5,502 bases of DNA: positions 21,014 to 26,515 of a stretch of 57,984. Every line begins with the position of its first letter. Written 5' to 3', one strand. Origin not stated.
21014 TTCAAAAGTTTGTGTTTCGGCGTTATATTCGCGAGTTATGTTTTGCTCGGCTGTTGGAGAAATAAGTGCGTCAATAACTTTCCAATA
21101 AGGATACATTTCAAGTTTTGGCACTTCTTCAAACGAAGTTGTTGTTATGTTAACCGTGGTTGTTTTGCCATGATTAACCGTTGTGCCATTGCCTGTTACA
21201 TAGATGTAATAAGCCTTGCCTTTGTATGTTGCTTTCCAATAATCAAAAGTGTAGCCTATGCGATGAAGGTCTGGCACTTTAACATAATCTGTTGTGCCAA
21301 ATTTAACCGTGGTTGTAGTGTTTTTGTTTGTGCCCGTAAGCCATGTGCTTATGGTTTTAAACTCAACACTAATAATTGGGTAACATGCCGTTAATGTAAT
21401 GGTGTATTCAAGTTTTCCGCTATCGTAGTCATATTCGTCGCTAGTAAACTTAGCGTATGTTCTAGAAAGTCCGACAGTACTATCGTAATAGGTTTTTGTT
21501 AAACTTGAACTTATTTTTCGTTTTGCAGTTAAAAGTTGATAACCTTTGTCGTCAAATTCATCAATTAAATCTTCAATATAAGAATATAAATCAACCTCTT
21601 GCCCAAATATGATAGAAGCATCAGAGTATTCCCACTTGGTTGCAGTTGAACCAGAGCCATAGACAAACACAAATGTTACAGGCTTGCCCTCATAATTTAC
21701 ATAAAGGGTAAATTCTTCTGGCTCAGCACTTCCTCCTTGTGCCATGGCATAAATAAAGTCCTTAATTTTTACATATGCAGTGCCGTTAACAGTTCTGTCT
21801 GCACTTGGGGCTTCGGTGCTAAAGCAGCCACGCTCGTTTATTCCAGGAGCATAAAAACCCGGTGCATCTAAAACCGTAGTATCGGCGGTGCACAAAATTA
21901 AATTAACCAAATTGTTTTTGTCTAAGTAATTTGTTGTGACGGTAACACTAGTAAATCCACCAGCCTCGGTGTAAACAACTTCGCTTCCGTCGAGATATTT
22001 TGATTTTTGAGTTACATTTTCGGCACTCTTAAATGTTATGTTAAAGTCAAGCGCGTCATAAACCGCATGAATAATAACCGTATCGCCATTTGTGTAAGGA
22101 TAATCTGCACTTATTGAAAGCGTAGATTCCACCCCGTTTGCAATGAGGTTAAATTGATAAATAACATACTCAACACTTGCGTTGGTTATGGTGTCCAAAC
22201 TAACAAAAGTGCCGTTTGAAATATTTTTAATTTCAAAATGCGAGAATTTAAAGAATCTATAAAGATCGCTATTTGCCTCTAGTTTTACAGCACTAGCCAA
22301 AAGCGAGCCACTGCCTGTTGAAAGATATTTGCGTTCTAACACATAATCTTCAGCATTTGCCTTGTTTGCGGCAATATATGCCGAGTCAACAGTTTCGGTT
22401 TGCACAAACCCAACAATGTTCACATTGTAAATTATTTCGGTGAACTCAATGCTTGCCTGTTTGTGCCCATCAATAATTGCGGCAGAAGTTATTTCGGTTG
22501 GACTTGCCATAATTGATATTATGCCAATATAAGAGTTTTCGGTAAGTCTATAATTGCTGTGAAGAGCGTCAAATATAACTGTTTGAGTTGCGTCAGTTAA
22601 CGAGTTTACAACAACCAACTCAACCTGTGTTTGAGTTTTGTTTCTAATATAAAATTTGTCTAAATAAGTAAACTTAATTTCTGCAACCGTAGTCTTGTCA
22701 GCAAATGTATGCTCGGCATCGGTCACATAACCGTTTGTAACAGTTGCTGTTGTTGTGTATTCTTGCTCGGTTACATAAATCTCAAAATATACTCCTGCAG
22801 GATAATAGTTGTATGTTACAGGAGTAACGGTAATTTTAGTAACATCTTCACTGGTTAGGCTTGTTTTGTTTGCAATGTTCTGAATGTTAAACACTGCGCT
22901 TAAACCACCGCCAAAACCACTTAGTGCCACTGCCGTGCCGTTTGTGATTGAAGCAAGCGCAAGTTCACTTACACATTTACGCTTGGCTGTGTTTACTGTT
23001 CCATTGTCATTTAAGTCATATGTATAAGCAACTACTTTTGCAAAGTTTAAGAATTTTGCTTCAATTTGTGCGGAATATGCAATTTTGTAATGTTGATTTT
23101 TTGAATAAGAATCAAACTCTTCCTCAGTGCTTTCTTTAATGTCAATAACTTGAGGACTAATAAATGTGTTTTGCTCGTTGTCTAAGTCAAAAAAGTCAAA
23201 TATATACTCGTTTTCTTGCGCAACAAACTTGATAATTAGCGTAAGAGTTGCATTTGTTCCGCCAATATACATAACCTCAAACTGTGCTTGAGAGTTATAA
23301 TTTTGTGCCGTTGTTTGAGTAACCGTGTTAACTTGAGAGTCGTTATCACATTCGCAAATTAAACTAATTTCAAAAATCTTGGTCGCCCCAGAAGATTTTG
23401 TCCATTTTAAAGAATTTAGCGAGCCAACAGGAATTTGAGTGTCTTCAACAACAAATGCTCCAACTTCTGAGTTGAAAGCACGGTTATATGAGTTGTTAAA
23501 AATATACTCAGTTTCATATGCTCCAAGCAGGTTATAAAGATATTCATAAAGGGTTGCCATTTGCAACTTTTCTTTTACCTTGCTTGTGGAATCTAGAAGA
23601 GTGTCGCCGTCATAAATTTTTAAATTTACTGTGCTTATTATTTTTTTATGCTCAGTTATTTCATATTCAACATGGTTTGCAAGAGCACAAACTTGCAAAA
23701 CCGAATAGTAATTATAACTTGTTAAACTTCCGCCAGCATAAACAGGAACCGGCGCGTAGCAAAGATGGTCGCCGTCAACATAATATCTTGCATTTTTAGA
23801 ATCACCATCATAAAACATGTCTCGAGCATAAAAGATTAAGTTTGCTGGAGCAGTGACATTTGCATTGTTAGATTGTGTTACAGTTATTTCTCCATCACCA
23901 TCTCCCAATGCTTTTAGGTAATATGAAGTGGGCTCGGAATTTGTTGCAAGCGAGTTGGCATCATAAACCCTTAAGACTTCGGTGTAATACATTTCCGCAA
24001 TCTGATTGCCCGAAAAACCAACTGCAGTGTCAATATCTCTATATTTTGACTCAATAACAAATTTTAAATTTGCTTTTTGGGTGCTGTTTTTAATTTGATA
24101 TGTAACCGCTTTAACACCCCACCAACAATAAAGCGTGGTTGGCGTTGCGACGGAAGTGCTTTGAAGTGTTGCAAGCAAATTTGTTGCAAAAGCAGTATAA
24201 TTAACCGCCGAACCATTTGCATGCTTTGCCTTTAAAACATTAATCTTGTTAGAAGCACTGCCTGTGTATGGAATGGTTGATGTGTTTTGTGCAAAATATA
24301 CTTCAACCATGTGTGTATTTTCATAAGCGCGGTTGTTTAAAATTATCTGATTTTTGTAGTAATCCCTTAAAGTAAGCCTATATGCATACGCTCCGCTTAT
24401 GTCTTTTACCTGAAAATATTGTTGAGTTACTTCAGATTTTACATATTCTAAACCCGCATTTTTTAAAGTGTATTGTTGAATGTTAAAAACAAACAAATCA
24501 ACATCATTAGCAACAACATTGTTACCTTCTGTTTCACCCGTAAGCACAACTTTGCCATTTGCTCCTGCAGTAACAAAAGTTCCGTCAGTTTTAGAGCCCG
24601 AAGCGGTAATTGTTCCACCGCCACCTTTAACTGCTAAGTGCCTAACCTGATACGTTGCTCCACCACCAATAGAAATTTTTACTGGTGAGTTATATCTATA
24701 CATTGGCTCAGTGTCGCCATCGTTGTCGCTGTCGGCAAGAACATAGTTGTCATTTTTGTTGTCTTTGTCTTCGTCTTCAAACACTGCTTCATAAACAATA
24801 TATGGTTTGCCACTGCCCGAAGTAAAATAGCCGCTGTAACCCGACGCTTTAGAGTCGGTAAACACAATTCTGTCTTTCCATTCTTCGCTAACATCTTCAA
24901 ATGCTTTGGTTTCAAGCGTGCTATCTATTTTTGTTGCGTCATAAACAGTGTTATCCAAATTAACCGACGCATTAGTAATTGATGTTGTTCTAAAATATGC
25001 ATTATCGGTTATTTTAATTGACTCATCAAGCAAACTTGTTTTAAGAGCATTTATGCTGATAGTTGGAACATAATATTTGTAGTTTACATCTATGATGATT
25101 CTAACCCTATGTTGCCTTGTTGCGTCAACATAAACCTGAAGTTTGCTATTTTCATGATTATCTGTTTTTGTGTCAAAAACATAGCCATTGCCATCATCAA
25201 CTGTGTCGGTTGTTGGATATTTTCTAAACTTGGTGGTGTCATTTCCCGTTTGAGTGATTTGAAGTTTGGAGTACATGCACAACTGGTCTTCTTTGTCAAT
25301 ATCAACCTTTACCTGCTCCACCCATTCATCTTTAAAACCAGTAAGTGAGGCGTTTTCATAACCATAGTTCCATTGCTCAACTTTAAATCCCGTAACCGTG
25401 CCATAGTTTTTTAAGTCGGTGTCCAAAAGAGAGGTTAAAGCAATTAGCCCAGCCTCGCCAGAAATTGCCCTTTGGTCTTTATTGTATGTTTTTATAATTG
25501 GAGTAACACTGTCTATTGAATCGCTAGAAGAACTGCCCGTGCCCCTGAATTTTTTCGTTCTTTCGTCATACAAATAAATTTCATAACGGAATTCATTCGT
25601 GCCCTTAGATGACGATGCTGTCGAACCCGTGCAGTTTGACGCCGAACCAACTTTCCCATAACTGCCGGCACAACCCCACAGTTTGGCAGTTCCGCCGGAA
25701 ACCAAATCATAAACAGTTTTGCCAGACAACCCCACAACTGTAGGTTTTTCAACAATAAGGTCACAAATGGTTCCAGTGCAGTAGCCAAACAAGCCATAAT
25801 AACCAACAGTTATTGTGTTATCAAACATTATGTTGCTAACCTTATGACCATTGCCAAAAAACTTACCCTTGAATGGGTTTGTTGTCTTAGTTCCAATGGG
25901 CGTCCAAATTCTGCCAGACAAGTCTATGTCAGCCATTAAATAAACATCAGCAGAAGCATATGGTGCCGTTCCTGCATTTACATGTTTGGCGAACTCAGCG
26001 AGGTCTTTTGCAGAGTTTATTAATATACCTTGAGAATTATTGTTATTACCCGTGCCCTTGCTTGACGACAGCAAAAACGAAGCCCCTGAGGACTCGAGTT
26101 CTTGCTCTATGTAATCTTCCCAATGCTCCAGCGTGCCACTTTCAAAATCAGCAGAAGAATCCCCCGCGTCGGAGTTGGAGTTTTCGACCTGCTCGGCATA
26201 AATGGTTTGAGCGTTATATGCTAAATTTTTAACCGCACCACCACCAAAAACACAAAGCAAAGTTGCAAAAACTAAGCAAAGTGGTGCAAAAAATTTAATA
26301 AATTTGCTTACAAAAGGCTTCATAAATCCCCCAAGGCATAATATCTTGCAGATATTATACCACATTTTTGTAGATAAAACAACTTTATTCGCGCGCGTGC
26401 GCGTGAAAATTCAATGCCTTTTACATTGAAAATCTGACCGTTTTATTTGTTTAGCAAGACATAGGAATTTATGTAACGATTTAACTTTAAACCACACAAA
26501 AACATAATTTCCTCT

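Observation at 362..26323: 26-kb single ORF: 8,653-aa TM-anchored giant surface protein with no known wall-anchoring signal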

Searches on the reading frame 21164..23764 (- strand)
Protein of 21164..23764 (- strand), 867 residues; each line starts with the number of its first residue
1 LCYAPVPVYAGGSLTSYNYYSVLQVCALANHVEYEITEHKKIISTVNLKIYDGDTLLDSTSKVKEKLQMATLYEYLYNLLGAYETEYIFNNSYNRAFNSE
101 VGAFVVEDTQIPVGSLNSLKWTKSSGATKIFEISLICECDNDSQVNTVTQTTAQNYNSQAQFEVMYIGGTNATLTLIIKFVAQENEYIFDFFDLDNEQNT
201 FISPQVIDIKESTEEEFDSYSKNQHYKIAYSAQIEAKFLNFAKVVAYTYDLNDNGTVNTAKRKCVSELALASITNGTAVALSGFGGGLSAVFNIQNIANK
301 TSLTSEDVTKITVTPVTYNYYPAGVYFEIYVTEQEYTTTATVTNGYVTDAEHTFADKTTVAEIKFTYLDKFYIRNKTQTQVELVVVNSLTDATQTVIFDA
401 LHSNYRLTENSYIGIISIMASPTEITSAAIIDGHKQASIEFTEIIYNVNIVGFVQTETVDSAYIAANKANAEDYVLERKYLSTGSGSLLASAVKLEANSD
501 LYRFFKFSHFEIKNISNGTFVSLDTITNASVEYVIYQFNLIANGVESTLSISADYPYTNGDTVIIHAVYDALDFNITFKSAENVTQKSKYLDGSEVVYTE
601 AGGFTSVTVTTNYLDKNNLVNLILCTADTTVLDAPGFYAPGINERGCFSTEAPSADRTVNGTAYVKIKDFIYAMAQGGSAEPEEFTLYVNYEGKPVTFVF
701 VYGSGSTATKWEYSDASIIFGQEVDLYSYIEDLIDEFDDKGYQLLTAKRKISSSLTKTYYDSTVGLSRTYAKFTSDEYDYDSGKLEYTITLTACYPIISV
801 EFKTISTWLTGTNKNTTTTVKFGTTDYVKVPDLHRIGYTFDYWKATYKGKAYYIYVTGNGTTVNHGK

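Call 5: search_protein_families(library=pfam, proteins=[window:21164-23764:-], max_evalue=0.01)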
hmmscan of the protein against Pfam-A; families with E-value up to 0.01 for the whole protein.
window:21164-23764:- (867 aa): 0 families

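Call 34: search_protein_families(library=pfam, proteins=[window:21164-23764:-], max_evalue=5)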
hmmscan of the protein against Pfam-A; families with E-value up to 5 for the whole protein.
window:21164-23764:- (867 aa): 1 family
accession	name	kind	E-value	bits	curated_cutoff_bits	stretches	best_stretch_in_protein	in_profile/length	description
PF03899.21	ATP-synt_I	-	0.18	12.7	25.1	1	269-310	15-56/99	ATP synthase I chain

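Call 100: search_protein_families(library=ncbifam, proteins=[window:21164-23764:-], max_evalue=0.1)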
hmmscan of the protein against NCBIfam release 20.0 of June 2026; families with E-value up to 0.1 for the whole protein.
window:21164-23764:- (867 aa): 0 families

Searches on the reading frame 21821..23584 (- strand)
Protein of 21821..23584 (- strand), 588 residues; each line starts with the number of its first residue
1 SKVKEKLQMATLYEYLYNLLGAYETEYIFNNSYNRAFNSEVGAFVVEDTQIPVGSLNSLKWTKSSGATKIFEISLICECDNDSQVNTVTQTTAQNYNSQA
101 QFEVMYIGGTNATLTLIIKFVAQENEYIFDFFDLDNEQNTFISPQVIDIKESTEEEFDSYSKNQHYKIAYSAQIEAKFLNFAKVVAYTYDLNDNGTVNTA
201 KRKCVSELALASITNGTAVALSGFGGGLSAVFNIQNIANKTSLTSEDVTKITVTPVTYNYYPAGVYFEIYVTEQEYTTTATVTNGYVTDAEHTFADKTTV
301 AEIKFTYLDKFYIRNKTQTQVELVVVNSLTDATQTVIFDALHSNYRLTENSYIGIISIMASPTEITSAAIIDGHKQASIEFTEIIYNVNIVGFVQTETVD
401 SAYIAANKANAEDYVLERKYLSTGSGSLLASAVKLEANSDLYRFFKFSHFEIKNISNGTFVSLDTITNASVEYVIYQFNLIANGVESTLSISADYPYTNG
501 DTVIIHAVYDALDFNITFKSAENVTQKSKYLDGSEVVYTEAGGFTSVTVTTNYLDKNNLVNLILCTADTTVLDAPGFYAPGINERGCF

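Call 55: find_related_loci(query=A2, collection=metagenome_contigs, flank=10000)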
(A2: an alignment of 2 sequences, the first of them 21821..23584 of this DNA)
Query A2 (588 aa) in metagenome_contigs; peptide patterns used: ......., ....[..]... (x = any residue, [..] = any of these).
600 stretches matched a pattern, but none encodes a relative of the query by tblastn (E <= 1e-3).

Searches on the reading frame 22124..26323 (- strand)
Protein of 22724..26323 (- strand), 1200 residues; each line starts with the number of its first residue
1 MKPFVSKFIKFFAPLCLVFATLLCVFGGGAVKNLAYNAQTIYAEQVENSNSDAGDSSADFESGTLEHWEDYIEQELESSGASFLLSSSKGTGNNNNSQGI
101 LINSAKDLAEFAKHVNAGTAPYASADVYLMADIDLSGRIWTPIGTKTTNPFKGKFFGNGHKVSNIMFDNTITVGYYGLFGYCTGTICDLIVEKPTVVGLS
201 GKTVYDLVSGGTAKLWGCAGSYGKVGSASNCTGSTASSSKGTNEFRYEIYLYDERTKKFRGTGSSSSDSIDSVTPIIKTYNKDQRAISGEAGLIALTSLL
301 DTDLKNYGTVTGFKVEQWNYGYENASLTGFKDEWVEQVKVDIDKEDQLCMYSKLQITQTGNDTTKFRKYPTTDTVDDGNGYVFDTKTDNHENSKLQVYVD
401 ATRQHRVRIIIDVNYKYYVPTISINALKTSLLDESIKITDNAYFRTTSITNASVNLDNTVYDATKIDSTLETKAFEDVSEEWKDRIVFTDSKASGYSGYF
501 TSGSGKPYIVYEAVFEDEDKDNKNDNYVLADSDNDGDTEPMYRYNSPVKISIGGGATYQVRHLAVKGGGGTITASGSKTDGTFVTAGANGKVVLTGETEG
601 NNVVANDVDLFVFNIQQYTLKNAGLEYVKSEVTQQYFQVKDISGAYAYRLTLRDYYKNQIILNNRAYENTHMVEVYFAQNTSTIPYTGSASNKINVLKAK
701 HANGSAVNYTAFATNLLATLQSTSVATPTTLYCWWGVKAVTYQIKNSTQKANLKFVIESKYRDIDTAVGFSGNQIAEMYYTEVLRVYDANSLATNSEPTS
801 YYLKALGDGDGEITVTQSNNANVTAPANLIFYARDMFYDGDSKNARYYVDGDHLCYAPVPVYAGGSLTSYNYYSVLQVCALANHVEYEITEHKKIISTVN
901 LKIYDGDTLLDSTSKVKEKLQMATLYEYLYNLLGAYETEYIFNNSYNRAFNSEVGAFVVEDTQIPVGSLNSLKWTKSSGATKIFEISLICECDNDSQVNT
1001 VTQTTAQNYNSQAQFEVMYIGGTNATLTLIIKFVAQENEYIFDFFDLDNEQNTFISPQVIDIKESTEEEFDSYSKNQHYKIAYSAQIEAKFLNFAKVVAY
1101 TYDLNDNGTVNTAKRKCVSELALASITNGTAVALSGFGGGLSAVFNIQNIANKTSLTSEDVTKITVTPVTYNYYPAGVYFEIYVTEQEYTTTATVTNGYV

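Call 13: find_homologous_proteins(query=window:22724-26323:-, max_evalue=0.00001)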
Query window:22724-26323:- (1200 aa): 146 proteins with E <= 0.00001 among 8000 candidates; the best 120 are listed.
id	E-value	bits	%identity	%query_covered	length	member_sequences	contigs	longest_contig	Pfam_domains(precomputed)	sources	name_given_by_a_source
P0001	1.7e-27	114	37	12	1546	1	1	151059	PF09479.17,PF07581.18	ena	-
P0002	4.9e-27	113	48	7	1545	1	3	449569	PF09479.17,PF07581.18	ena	-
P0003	4.5e-26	110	40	8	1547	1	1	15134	PF09479.17,PF07581.18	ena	-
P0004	1.3e-25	108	48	7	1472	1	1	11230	PF09479.17,PF07581.18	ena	-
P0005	1.6e-25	108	40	8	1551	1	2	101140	PF09479.17,PF07581.18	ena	-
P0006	4.3e-25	106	36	12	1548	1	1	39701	PF09479.17,PF07581.18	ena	-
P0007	7.6e-25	106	40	8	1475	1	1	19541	PF09479.17,PF07581.18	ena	-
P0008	2.4e-24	104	48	7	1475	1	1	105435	PF09479.17,PF07581.18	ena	-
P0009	2.5e-24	104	39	9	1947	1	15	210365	-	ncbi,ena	-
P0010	3.1e-24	104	48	7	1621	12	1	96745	PF09479.17,PF07581.18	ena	-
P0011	2.2e-23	101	36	12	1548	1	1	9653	PF09479.17,PF07581.18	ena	-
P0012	2.9e-23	100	39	10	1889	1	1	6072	PF07940.19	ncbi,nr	ncbi:MAG: heparinase II/III family protein, partial [Oscillospiraceae bacterium]|nr:heparinase II/II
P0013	2.9e-22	97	40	11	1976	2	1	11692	-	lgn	-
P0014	5.7e-22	96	40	11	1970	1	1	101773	-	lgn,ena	-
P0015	2.4e-20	91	41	11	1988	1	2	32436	-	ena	-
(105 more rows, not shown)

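Call 14: find_related_loci(query=window:22724-26323:-, collection=genome_contigs, flank=10000)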
Query window:22724-26323:- (1200 aa) in genome_contigs; peptide patterns used: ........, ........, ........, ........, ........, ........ (x = any residue, [..] = any of these).
10 stretches matched a pattern, but none encodes a relative of the query by tblastn (E <= 1e-3).

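Call 41: search_protein_representatives(protein=window:22124-25723:-)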
Query: 1200 residues. Proteins with E-value up to 0.001 (for the whole library): 2; up to 1e-10: 1; up to 1e-30: 1. The best 2 are listed.
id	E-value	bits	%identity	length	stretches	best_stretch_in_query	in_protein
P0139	1.5e-180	619.5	61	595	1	714-1200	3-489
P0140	1.8e-04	36.5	39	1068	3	897-953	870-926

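Call 42: find_encoding_contigs(protein=P0139, flank=10000, max_places=6)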
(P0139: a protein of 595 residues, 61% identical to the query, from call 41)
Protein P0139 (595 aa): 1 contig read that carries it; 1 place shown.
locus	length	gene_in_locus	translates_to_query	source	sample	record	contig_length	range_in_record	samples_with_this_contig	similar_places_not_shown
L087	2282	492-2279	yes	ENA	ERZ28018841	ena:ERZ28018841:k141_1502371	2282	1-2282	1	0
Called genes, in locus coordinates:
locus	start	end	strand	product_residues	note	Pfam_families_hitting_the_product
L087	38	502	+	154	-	PF01408:GFO_IDH_MocA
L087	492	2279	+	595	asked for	-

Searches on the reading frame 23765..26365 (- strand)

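Call 5: search_protein_families(library=pfam, proteins=[window:23765-26365:-], max_evalue=0.01)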
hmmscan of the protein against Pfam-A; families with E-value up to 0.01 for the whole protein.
window:23765-26365:- (867 aa): 0 families

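Call 34: search_protein_families(library=pfam, proteins=[window:23765-26323:-], max_evalue=5)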
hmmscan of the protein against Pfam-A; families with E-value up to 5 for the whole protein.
window:23765-26323:- (853 aa): 1 family
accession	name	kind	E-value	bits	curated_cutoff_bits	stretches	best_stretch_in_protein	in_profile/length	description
PF06374.16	NDUF_C2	-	0.21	12.3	24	1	162-206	10-54/109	NADH-ubiquinone oxidoreductase subunit b14.5b (NDUFC2)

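Call 100: search_protein_families(library=ncbifam, proteins=[window:23765-26323:-], max_evalue=0.1)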
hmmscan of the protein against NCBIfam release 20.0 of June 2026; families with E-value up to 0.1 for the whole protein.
window:23765-26323:- (853 aa): 0 families

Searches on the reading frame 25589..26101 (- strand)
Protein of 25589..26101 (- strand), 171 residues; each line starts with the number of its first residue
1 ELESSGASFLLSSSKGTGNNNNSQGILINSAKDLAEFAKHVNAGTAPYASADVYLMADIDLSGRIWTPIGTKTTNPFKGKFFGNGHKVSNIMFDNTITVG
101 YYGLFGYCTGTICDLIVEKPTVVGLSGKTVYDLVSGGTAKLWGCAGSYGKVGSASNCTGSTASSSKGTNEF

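Call 104: search_solved_structures(query=A4, max_evalue=0.1, show_alignments=1)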
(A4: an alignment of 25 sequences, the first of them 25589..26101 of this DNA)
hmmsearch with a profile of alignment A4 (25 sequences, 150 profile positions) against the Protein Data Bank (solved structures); distinct sequences matched with E-value up to 0.1: 4.
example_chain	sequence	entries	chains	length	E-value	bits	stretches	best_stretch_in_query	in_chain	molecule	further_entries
3n6z_A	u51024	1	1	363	2.4e-12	50.1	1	15-147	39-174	putative immunoglobulin A1 protease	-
7jgj_A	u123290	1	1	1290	0.0019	21.2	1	32-147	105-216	Immunoglobulin A1 protease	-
6xjb_A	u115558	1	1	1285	0.002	21.2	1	32-147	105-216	Immunoglobulin A1 protease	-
6xja_P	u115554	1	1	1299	0.002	21.2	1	32-147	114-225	Immunoglobulin A1 protease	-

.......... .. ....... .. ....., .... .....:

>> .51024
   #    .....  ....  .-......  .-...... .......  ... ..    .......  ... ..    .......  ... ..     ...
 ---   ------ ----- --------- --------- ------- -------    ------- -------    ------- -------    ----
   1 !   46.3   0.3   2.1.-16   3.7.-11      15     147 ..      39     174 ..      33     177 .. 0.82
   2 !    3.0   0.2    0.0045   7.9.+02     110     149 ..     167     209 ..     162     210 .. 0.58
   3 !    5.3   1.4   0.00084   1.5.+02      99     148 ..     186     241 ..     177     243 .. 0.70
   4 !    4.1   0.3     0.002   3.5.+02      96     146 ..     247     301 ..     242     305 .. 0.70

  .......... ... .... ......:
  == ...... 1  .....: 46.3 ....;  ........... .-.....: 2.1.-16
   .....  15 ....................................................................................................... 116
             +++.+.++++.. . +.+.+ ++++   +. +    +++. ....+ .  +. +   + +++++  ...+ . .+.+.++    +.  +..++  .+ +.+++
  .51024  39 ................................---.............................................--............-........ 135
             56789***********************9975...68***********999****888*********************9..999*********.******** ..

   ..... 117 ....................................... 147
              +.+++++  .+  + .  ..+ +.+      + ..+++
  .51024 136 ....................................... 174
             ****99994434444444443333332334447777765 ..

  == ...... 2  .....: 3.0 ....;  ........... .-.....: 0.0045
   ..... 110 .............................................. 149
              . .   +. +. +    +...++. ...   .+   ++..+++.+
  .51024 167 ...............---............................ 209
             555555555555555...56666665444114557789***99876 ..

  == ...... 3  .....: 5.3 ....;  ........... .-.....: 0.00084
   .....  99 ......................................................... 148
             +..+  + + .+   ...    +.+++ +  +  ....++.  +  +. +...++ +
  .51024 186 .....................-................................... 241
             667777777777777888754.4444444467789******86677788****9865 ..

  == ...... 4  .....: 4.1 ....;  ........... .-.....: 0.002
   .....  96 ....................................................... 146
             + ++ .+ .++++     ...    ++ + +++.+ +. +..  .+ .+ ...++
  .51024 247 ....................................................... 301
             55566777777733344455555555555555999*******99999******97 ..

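Call 105: search_protein_families(library=pfam, alignment_id=A4, max_evalue=0.01)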
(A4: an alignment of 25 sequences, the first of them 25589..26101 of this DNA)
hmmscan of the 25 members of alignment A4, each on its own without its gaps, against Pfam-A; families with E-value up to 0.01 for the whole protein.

A. member 1, window:25589-26101:- (171 aa): 0 families

B. families by the number of members that match (of 25 scanned): 3 families
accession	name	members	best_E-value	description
PF07581.17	Glug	4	5.6e-07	The GLUG motif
PF05342.19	Peptidase_M26_N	3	1.6e-05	M26 IgA1-specific Metallo-endopeptidase N-terminal region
PF20585.4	Pectate_lyase_5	1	0.0074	Putative pectate lyase-like adhesive domain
